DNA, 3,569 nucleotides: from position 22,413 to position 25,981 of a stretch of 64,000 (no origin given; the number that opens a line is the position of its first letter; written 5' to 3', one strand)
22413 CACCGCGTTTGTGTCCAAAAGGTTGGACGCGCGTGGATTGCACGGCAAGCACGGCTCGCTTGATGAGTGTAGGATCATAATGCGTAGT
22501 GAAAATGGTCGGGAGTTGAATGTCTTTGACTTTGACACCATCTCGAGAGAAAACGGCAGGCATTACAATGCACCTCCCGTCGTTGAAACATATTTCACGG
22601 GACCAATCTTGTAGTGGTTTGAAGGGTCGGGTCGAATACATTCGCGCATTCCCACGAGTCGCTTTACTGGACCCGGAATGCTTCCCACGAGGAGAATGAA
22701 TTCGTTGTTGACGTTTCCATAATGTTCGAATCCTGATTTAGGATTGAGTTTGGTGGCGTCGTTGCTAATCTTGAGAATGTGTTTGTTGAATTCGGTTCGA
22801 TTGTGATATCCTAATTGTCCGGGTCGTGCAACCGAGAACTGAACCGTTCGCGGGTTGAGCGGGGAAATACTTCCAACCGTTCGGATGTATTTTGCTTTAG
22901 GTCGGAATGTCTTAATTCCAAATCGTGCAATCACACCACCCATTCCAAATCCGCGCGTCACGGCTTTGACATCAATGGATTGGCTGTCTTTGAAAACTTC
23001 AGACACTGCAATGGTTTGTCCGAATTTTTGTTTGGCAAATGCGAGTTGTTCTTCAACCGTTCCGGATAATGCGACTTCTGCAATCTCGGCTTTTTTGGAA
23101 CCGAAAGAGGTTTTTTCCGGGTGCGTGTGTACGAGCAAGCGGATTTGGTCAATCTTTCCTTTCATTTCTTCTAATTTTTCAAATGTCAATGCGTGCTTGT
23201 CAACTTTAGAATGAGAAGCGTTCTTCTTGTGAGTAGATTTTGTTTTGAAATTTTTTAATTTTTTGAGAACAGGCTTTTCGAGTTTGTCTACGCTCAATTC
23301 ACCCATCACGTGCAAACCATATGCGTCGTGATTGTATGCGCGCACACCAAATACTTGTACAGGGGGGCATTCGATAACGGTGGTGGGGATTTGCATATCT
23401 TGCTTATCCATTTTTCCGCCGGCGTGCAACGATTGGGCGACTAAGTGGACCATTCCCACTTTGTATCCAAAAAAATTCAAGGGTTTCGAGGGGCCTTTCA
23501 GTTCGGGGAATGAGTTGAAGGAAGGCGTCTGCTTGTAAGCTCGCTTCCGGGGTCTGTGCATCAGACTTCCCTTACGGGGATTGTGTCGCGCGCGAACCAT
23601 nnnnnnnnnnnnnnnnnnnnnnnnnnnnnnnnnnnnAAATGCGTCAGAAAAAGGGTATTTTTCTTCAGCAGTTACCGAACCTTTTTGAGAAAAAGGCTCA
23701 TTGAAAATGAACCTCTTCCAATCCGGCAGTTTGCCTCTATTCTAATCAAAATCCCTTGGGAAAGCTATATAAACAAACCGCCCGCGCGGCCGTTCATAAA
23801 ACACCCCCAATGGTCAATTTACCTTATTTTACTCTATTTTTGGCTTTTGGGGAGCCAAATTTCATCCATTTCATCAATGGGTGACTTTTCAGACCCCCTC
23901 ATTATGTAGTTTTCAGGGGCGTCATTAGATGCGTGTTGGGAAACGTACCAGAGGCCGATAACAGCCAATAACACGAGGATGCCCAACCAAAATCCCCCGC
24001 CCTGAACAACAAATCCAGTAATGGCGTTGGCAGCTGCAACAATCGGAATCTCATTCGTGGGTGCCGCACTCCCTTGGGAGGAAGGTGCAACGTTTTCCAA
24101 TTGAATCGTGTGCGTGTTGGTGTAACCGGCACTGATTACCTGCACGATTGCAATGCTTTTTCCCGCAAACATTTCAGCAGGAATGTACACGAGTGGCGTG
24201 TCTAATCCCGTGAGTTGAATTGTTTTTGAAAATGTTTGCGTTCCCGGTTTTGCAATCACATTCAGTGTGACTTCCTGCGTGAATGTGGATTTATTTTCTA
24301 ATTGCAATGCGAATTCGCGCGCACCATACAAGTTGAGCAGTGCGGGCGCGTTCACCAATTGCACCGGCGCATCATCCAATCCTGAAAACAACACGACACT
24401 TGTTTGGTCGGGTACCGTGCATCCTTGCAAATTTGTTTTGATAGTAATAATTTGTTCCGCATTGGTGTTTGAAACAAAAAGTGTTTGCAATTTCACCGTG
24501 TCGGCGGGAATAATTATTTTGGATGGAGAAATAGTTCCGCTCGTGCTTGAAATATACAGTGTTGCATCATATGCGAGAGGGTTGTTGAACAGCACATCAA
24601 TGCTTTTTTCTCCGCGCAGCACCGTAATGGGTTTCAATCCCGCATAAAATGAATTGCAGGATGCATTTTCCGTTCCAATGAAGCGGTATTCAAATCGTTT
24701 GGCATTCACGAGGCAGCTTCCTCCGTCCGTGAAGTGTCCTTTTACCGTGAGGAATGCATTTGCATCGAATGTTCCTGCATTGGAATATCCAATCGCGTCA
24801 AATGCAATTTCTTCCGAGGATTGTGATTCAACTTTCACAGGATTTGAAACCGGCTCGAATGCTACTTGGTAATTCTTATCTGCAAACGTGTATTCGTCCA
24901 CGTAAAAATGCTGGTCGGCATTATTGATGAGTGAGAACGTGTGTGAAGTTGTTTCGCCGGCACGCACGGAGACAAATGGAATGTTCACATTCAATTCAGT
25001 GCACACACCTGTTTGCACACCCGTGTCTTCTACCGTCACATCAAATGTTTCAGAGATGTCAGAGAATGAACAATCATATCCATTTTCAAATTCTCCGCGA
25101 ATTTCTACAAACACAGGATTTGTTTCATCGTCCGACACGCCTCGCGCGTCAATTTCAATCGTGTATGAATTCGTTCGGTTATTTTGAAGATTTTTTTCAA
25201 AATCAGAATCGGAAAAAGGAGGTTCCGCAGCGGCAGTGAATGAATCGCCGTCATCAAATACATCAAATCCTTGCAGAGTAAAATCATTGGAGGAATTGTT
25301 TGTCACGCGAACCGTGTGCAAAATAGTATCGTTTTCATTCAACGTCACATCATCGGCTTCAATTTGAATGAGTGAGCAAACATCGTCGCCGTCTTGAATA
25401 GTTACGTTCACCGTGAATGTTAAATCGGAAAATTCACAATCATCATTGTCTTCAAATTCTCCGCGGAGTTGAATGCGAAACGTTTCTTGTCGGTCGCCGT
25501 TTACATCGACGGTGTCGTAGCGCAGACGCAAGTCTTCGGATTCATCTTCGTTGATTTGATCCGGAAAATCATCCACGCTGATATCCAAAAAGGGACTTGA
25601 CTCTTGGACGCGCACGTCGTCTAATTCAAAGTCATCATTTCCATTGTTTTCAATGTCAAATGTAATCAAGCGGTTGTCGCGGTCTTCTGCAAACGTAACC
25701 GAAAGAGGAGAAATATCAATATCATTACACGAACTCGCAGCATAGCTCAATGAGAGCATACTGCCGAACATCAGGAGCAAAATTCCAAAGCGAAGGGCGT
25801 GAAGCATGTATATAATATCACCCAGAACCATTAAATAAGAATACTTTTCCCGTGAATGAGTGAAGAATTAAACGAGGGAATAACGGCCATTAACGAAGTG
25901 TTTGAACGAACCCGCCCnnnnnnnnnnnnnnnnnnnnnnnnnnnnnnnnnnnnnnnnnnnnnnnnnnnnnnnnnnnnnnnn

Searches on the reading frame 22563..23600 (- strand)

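Call 70: search_protein_families(library=pfam, proteins=[window:22563-23600:-], max_evalue=0.001)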
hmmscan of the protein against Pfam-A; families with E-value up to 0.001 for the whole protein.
window:22563-23600:- (345 aa): 1 family
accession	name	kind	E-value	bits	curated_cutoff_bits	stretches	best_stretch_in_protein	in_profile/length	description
PF00297.29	Ribosomal_L3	-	2.2e-71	241.2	22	1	6-330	7-353/369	Ribosomal protein L3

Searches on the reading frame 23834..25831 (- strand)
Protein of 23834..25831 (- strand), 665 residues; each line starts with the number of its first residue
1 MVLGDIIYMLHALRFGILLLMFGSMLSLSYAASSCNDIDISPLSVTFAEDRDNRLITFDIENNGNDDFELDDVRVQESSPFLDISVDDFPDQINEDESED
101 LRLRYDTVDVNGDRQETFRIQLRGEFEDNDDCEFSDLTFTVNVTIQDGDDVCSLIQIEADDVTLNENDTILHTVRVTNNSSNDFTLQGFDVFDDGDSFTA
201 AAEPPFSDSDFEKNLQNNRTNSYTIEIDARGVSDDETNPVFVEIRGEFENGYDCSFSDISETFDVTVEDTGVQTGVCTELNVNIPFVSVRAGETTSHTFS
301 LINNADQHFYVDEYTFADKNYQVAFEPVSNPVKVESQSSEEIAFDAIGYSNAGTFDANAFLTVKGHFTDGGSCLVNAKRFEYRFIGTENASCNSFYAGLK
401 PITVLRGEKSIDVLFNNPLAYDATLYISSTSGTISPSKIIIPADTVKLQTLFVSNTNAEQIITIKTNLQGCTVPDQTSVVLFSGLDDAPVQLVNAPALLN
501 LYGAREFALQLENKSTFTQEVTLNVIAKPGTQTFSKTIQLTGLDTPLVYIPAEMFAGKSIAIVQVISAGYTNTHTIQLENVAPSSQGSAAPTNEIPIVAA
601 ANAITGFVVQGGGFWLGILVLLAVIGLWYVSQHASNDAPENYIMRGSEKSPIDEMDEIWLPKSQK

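Call 70: search_protein_families(library=pfam, proteins=[window:23834-25831:-], max_evalue=0.001)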
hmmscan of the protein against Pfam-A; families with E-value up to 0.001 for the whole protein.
window:23834-25831:- (665 aa): 1 family
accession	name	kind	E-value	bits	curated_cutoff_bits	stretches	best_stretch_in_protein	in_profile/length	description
PF22544.2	HYDIN_VesB_CFA65-like_Ig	-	7.4e-05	23.4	25.5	0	286-349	12-75/100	HYDIN/CFA65/VesB-like, Ig-like domain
